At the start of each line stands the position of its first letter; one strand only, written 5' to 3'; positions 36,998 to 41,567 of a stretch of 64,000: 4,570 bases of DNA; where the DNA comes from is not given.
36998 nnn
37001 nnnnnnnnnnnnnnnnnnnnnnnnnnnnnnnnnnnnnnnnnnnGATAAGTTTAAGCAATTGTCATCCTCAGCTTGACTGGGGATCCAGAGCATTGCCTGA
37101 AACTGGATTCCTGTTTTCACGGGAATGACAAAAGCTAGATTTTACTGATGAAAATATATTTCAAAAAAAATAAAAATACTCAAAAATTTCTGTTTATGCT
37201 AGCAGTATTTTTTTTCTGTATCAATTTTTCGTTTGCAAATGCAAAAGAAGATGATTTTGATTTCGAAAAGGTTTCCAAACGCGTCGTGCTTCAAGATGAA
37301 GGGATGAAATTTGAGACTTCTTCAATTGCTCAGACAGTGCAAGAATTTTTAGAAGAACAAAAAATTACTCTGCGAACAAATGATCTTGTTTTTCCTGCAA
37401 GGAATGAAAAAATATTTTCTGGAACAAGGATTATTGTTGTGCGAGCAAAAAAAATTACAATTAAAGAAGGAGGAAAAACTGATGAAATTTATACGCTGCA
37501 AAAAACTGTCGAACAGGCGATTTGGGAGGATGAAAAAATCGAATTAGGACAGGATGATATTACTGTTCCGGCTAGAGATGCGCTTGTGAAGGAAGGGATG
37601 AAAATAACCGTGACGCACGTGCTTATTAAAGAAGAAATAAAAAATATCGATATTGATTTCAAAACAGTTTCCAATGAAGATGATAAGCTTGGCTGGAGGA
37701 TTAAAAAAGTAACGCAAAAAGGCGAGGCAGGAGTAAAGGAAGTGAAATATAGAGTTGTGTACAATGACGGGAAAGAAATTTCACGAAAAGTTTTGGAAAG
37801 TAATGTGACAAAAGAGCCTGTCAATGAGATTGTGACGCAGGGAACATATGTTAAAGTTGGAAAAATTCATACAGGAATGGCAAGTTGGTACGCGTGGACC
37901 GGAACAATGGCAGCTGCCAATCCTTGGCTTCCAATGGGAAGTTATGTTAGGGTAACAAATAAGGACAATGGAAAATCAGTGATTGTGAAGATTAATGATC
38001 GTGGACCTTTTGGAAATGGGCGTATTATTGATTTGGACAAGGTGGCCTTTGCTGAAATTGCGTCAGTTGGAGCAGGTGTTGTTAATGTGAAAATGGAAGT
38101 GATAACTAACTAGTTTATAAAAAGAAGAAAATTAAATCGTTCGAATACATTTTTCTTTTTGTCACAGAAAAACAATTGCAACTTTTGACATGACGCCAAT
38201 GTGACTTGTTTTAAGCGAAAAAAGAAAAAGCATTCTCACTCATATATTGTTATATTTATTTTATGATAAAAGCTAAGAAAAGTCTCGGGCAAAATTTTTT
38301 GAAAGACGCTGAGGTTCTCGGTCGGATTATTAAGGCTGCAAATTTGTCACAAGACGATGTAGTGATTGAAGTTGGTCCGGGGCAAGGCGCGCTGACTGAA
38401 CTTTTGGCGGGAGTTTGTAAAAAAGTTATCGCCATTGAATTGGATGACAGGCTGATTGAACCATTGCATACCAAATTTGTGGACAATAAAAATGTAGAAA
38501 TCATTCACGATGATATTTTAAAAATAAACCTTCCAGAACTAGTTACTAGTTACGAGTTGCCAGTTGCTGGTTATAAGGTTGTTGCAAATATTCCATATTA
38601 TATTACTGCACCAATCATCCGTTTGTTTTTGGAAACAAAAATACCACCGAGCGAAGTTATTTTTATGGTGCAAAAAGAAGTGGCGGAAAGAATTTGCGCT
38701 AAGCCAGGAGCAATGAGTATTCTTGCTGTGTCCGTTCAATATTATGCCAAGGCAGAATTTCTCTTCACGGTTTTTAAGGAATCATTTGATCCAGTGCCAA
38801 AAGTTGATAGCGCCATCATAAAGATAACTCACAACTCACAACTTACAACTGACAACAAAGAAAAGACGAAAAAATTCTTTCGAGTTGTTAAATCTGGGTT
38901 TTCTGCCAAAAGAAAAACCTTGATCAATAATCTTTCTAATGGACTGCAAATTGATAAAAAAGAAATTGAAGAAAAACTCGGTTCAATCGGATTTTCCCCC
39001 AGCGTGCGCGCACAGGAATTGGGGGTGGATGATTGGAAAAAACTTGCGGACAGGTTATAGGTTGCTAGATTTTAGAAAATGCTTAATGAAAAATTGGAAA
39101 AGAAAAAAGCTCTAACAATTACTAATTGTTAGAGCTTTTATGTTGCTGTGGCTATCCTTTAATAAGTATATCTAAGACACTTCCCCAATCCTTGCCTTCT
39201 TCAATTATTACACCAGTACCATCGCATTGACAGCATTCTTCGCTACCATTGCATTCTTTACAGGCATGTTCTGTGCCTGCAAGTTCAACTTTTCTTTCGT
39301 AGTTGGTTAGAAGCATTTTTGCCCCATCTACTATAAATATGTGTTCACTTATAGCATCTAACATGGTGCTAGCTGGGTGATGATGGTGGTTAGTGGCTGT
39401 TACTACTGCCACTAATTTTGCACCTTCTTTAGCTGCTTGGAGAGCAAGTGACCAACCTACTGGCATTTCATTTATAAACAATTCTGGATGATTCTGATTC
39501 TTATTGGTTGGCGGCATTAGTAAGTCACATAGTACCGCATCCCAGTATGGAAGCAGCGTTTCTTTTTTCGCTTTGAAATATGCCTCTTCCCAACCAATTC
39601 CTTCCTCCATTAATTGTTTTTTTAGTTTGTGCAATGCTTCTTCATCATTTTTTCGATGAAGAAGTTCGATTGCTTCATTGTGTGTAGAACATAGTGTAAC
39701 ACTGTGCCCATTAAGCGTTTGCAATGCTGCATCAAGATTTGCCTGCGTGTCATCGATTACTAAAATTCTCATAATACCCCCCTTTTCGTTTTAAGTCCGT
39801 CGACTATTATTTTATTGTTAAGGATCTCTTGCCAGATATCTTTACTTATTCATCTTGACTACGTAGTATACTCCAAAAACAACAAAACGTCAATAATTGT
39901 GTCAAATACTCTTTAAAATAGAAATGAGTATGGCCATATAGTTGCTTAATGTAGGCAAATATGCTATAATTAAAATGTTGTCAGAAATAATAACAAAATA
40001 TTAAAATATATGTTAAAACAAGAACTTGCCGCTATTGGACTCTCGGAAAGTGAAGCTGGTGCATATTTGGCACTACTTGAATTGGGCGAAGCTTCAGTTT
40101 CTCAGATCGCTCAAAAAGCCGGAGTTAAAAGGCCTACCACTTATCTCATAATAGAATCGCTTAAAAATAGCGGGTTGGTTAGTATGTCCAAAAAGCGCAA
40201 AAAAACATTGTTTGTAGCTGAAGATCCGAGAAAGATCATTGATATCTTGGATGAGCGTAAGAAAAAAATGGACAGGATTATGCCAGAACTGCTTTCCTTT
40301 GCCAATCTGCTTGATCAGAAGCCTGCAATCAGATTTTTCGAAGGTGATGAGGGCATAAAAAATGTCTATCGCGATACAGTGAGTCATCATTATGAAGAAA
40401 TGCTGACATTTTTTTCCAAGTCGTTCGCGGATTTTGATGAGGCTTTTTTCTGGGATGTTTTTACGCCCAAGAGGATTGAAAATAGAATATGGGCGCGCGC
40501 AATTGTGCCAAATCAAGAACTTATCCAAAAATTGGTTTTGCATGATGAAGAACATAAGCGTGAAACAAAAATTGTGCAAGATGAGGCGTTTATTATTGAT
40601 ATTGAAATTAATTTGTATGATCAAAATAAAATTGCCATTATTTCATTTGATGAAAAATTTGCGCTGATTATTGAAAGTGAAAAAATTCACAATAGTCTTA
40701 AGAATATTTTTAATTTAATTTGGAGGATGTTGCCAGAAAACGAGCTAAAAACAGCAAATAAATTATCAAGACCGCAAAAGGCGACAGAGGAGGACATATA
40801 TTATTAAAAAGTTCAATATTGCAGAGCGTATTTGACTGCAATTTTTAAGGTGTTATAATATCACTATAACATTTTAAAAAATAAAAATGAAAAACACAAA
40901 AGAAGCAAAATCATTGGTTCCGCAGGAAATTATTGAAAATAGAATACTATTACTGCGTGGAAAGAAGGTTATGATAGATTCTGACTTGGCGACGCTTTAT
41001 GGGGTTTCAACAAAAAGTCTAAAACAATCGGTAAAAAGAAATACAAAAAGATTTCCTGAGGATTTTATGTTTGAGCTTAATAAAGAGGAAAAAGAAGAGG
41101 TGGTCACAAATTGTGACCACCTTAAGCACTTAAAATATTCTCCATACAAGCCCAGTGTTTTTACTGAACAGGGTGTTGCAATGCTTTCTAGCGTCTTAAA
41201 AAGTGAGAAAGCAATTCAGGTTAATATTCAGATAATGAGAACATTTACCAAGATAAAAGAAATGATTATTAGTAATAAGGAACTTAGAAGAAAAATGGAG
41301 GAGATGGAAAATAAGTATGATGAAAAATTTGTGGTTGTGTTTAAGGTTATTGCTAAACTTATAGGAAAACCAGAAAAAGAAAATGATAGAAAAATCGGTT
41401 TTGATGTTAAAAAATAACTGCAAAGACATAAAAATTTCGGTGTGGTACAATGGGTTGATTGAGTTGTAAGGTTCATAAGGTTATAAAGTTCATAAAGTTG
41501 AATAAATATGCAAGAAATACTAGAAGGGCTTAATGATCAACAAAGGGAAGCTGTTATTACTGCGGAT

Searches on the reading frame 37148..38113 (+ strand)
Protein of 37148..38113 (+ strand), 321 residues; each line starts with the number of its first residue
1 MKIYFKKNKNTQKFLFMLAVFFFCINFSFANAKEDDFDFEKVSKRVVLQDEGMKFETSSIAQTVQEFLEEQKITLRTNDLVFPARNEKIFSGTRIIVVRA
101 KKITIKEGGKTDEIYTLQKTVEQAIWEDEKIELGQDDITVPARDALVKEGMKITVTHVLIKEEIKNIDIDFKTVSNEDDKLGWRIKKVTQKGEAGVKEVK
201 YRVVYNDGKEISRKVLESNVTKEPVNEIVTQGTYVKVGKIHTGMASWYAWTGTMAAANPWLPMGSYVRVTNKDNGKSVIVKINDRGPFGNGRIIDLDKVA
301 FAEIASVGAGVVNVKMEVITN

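Call 82: search_protein_families(library=pfam, proteins=[window:37148-38113:+], max_evalue=0.0001)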
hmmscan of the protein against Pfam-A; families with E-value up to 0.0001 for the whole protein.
window:37148-38113:+ (321 aa): 4 families
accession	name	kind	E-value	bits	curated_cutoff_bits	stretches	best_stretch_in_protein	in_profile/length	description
PF07501.17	G5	-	1.7e-20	73.5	23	1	161-233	2-74/75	G5 domain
PF03330.24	DPBB_1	-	4e-17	62.7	28.8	1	253-315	23-82/83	Lytic transglycolase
PF03990.20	DUF348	-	6.7e-15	55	24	2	103-144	1-41/41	G5-linked-Ubiquitin-like domain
PF00967.23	Barwin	-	3.7e-05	24.1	21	1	247-318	42-112/119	Barwin family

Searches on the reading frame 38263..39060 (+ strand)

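Call 82: search_protein_families(library=pfam, proteins=[window:38263-39060:+], max_evalue=0.0001)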
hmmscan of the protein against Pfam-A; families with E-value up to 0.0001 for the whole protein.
window:38263-39060:+ (265 aa): 2 families
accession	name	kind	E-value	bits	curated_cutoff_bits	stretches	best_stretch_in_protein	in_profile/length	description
PF00398.26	RrnaAD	-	1.2e-60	205.3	24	1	3-233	3-232/263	Ribosomal RNA adenine dimethylase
PF13649.12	Methyltransf_25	-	8.8e-05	23.6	27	0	34-92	1-62/97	Methyltransferase domain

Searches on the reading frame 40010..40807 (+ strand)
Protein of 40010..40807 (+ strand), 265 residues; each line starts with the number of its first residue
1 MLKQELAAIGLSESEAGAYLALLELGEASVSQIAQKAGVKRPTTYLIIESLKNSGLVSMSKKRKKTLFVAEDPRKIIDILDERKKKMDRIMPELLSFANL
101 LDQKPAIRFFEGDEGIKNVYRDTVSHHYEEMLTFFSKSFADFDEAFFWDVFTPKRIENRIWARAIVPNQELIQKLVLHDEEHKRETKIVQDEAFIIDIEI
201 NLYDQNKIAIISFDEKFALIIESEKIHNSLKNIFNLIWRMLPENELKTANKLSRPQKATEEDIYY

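Call 82: search_protein_families(library=pfam, proteins=[window:40010-40807:+], max_evalue=0.0001)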
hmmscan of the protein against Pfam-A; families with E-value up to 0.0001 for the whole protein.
window:40010-40807:+ (265 aa): 1 family
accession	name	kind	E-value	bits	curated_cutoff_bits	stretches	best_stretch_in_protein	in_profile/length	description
PF01978.25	TrmB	-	1.7e-16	60.2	25.6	1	6-73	1-67/68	Sugar-specific transcriptional regulator TrmB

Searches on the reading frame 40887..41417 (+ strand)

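Call 82: search_protein_families(library=pfam, proteins=[window:40887-41417:+], max_evalue=0.0001)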
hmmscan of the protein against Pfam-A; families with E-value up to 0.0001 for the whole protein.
window:40887-41417:+ (176 aa): 1 family
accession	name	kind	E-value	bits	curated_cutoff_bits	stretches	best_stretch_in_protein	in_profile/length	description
PF10543.14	ORF6N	-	4.9e-31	107.3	27.8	1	19-103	2-86/86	ORF6N domain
